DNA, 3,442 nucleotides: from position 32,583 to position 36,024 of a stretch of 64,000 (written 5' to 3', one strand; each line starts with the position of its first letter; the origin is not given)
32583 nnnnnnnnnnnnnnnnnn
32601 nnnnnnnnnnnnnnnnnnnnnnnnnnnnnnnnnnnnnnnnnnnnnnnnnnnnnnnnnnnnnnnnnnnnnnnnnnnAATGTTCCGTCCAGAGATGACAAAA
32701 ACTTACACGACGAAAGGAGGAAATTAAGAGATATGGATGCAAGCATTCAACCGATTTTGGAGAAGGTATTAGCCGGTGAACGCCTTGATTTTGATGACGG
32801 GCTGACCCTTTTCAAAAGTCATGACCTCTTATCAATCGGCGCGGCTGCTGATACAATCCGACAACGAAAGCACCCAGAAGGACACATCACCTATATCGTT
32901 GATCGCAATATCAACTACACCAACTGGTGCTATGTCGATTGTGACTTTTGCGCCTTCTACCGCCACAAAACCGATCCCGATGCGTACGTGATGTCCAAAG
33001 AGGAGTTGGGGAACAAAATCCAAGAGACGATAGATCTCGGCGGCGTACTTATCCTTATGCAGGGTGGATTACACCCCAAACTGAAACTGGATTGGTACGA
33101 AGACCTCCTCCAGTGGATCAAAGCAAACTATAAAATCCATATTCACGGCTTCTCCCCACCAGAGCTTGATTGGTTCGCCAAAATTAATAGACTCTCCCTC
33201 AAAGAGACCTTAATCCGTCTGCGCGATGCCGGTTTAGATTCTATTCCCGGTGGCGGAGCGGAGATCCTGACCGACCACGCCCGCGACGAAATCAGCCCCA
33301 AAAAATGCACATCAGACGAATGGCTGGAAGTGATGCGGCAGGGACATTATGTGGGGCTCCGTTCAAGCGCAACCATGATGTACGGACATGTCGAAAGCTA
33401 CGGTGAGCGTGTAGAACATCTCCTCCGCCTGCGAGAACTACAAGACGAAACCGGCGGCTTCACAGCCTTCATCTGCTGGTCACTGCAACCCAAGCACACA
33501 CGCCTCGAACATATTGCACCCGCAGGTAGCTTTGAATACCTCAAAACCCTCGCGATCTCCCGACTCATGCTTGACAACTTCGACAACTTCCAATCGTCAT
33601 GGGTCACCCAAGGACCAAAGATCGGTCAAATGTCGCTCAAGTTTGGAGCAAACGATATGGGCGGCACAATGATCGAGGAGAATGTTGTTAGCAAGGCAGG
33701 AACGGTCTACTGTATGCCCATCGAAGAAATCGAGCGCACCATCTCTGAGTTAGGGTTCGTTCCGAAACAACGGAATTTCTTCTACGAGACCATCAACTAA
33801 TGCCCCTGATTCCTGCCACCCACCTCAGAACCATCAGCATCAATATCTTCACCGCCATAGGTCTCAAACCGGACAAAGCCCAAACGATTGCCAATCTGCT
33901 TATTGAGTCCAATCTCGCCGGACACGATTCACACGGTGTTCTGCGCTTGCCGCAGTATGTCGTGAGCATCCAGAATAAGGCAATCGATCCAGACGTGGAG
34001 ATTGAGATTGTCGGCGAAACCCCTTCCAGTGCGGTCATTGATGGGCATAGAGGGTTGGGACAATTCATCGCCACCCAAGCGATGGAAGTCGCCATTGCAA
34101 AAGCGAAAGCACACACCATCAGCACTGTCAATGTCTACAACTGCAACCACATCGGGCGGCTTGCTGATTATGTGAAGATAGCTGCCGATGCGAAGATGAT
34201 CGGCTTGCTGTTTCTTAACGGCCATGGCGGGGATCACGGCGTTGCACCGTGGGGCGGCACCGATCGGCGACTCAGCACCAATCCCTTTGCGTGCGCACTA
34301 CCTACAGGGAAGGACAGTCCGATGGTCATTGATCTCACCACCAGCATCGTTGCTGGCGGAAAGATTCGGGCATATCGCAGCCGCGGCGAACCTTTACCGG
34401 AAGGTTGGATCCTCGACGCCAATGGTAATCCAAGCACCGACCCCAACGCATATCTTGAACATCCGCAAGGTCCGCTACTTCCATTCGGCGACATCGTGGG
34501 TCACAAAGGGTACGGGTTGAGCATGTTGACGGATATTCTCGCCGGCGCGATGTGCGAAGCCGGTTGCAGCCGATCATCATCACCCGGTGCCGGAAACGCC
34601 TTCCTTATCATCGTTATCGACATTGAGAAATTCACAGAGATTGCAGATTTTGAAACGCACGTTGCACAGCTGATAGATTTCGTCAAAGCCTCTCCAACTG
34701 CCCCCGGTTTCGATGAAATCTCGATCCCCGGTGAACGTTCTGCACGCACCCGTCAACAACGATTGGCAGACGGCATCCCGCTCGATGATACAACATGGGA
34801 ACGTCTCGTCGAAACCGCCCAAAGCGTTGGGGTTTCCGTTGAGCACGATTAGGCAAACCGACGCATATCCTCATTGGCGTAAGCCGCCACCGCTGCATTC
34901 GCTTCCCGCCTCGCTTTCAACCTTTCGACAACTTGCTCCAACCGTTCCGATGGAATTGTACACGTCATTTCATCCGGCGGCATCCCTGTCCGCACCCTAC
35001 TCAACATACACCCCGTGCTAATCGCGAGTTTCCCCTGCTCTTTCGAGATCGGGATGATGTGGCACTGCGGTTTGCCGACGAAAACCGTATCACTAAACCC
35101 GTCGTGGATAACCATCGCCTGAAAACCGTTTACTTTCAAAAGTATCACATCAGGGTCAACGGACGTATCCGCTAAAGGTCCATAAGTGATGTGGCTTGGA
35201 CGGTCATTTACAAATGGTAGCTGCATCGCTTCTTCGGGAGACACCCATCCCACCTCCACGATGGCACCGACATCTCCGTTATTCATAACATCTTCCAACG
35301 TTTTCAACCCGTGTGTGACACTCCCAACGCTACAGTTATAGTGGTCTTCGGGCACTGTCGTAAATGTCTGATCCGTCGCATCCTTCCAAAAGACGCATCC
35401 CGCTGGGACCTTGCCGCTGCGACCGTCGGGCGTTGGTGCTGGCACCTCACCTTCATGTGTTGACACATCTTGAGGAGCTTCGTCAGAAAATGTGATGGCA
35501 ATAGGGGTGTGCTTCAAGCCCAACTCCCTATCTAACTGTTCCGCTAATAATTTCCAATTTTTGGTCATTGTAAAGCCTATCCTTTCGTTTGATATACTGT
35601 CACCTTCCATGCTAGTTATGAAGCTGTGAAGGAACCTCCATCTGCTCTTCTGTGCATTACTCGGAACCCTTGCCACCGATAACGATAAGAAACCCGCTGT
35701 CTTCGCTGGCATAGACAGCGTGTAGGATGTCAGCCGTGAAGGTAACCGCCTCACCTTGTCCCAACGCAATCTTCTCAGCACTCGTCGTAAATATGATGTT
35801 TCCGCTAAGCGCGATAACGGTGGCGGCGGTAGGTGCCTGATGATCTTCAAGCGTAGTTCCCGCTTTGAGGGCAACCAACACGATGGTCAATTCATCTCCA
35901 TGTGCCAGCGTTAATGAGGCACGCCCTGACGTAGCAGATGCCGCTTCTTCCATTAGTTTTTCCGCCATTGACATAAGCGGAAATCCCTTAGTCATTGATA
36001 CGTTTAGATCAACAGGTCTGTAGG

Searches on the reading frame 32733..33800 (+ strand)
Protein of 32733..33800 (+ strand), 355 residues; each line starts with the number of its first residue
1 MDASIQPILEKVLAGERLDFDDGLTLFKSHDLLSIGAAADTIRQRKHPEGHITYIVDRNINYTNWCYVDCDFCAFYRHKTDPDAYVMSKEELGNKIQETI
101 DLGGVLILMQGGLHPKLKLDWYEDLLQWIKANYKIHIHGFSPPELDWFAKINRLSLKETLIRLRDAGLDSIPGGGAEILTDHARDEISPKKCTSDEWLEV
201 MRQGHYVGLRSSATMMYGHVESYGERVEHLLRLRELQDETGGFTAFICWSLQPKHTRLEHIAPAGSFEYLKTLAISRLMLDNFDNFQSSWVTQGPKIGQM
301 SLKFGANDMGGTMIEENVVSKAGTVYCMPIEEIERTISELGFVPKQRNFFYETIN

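Call 34: search_protein_families(library=pfam, proteins=[window:32733-33800:+])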
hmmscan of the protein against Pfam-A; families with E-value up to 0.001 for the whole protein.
window:32733-33800:+ (355 aa): 2 families
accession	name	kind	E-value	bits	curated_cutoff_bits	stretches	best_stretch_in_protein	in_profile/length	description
PF19288.4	CofH_C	-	6.9e-31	107.1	27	1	242-353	3-118/125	CofH/MqnC C-terminal region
PF04055.27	Radical_SAM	-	4.4e-19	69.7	29.5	1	60-231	1-164/166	Radical SAM superfamily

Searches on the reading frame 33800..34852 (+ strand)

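Call 34: search_protein_families(library=pfam, proteins=[window:33800-34852:+])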
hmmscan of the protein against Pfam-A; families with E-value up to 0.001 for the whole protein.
window:33800-34852:+ (350 aa): 1 family
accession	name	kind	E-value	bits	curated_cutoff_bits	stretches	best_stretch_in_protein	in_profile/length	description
PF02615.19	Ldh_2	-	5.9e-112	374.5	38.8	1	5-336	2-332/333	Malate/L-lactate dehydrogenase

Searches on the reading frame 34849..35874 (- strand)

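Call 34: search_protein_families(library=pfam, proteins=[window:34849-35874:-])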
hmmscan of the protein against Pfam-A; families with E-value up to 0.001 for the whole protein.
window:34849-35874:- (341 aa): 1 family
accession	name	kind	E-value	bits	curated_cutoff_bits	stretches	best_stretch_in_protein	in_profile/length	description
PF02596.20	DUF169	-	6.1e-23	82.2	27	1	114-317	2-208/209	Uncharacterised ArCR, COG2043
